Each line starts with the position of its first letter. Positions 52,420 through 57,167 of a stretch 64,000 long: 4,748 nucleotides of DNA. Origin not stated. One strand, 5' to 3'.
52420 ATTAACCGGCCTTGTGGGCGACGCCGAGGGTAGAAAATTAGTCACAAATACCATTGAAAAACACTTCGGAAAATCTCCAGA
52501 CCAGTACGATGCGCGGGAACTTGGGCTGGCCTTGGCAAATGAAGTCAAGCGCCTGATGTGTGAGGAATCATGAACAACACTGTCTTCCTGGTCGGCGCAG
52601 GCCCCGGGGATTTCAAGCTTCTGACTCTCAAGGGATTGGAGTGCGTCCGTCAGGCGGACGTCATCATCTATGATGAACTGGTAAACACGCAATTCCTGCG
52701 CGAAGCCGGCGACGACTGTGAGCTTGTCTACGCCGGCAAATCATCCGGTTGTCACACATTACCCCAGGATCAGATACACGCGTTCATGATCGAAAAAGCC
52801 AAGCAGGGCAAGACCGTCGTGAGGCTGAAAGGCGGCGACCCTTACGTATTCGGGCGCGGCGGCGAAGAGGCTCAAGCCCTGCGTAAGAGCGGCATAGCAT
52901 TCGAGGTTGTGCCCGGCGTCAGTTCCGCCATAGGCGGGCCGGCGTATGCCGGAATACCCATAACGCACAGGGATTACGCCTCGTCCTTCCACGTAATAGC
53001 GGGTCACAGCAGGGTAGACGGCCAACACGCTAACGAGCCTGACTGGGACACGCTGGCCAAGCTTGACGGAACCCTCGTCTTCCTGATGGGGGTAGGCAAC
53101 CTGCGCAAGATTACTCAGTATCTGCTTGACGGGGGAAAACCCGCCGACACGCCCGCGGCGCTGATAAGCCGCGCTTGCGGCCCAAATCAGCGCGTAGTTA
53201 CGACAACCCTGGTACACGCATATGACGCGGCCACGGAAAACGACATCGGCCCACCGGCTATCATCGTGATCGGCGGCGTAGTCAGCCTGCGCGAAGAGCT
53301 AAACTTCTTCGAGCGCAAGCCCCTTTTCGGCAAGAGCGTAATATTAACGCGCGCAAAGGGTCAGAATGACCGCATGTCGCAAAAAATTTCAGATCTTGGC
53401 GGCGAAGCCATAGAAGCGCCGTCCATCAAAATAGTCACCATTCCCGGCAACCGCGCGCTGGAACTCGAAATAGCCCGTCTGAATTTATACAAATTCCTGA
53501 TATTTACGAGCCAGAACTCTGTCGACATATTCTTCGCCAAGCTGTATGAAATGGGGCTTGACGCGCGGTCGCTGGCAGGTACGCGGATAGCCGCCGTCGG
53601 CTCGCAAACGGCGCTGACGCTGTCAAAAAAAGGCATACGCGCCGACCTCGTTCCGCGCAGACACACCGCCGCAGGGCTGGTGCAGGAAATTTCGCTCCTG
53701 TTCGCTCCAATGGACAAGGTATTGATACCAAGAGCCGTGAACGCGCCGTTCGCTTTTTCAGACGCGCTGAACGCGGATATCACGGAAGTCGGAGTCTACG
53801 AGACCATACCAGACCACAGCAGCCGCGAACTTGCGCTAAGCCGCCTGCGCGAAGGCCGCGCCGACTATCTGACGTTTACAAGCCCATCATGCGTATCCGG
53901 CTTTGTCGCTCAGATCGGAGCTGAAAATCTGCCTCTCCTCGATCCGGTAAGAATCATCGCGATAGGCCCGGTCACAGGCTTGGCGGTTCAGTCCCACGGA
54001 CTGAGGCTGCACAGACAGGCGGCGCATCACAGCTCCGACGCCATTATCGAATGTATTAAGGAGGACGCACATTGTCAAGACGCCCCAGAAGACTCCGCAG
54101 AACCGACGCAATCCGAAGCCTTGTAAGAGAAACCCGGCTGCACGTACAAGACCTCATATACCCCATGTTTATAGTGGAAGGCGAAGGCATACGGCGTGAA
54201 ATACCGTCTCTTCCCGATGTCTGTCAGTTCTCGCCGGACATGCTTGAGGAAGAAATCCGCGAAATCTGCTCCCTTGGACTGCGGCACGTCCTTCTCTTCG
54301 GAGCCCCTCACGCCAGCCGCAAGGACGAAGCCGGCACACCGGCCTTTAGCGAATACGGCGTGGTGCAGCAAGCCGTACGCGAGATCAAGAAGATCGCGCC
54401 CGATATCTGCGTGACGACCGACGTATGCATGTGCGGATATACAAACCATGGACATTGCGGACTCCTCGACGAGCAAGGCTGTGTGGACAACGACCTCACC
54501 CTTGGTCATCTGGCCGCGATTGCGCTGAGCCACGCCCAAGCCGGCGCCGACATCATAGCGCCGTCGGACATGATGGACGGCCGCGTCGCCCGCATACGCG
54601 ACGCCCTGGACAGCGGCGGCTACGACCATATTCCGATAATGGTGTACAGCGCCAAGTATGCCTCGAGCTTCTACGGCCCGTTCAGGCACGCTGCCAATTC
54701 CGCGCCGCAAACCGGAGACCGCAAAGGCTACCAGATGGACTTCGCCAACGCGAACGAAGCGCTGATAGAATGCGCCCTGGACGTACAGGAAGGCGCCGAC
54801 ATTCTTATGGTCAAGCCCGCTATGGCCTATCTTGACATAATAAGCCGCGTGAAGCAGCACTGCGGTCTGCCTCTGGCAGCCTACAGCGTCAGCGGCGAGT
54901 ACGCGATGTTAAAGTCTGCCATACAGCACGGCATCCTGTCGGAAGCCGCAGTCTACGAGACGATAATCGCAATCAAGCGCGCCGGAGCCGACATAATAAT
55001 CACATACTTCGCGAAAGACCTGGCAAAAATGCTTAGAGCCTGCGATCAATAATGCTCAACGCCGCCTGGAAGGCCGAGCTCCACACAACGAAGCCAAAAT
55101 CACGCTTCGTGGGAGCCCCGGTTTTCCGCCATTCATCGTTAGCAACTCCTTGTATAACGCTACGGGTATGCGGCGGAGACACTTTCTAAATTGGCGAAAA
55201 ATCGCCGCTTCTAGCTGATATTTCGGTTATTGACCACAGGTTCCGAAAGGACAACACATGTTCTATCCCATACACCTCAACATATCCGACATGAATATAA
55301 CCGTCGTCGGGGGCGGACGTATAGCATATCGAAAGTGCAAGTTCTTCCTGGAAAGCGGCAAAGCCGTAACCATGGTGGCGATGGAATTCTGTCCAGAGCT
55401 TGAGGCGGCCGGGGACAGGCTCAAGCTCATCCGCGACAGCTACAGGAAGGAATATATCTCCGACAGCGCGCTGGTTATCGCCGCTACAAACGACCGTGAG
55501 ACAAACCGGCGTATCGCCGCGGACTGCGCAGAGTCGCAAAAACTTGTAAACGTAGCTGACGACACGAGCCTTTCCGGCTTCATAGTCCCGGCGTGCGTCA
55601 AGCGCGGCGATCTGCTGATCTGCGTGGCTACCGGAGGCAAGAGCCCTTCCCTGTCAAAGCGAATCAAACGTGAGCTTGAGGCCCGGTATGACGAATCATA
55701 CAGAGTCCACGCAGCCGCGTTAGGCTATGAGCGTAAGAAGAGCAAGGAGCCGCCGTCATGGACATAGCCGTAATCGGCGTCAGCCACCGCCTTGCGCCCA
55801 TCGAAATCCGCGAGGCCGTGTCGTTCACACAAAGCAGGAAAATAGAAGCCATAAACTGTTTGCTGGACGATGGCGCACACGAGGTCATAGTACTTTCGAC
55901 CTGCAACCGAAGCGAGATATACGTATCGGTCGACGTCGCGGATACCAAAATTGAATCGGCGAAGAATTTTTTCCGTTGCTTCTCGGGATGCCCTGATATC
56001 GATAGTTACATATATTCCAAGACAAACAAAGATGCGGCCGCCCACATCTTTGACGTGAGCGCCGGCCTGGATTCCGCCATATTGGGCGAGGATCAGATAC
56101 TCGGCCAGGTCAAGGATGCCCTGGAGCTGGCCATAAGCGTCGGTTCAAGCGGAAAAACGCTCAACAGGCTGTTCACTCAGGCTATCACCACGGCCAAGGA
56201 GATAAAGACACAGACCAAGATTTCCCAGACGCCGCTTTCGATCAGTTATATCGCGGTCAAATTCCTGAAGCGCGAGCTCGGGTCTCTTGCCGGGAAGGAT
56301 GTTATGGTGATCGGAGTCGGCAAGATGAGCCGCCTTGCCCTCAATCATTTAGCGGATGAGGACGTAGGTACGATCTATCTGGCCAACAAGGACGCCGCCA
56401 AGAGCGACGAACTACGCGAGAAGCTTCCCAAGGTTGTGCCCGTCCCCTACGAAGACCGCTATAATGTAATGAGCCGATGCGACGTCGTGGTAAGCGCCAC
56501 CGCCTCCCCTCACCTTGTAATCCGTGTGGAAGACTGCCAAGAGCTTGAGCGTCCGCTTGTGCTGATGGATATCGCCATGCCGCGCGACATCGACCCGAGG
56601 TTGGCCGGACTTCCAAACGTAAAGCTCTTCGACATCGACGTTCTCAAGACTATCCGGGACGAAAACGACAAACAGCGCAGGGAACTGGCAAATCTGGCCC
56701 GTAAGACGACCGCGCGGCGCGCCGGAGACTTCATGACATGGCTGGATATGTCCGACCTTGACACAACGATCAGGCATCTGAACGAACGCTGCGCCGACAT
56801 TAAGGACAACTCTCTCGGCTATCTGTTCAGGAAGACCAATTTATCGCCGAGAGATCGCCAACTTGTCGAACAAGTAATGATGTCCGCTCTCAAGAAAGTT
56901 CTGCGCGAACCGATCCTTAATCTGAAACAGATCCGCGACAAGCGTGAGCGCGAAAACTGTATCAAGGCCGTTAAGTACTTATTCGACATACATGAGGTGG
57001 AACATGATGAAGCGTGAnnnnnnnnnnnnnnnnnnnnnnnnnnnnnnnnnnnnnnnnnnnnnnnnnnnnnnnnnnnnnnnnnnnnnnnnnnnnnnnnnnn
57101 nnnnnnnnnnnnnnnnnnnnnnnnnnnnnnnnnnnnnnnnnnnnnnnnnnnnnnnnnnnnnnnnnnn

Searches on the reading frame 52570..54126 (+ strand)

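Call 42: search_protein_families(library=pfam, proteins=[window:52570-54126:+], max_evalue=0.00001)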
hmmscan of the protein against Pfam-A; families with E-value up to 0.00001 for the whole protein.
window:52570-54126:+ (518 aa): 2 families
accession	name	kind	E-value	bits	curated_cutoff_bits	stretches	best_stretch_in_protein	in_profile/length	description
PF02602.20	HEM4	-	8.1e-51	172.8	27.5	1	267-494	1-231/231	Uroporphyrinogen-III synthase HemD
PF00590.25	TP_methylase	-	5.4e-48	164.2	27.8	1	4-214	1-208/212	Tetrapyrrole (Corrin/Porphyrin) Methylases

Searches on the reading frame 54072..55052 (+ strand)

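Call 42: search_protein_families(library=pfam, proteins=[window:54072-55052:+], max_evalue=0.00001)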
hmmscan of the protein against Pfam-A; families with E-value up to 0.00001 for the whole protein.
window:54072-55052:+ (326 aa): 1 family
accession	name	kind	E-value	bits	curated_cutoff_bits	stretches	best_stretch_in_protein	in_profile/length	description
PF00490.27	ALAD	-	8.1e-142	472.5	24.6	1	3-319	2-316/317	Delta-aminolevulinic acid dehydratase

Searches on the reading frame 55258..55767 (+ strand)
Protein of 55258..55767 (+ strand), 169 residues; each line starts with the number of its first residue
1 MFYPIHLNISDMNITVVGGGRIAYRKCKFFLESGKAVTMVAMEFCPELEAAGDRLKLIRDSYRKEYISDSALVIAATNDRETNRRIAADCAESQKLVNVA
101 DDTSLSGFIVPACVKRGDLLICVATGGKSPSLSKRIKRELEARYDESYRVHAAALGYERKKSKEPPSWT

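Call 42: search_protein_families(library=pfam, proteins=[window:55258-55767:+], max_evalue=0.00001)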
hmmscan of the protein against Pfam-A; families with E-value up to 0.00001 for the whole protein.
window:55258-55767:+ (169 aa): 2 families
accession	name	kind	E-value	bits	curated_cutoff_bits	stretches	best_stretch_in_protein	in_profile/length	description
PF13241.12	NAD_binding_7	-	4.2e-28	98.4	22.1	1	6-112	2-104/104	Putative NAD(P)-binding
PF14824.11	Sirohm_synth_M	-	1.4e-07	31.3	25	1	116-142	1-27/28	Sirohaem biosynthesis protein central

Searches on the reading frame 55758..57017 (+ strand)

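Call 42: search_protein_families(library=pfam, proteins=[window:55758-57017:+], max_evalue=0.00001)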
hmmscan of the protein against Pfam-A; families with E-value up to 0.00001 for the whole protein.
window:55758-57017:+ (419 aa): 3 families
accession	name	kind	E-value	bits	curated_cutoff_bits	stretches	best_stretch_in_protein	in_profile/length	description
PF05201.20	GlutR_N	-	7e-45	152.9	27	1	6-153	1-151/151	Glutamyl-tRNAGlu reductase, N-terminal domain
PF01488.26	Shikimate_DH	-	3.5e-29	102.1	24.3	1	171-299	4-138/138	Shikimate / quinate 5-dehydrogenase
PF00745.25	GlutR_dimer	-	1.4e-16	61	22.9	1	319-411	7-99/99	Glutamyl-tRNAGlu reductase, dimerisation domain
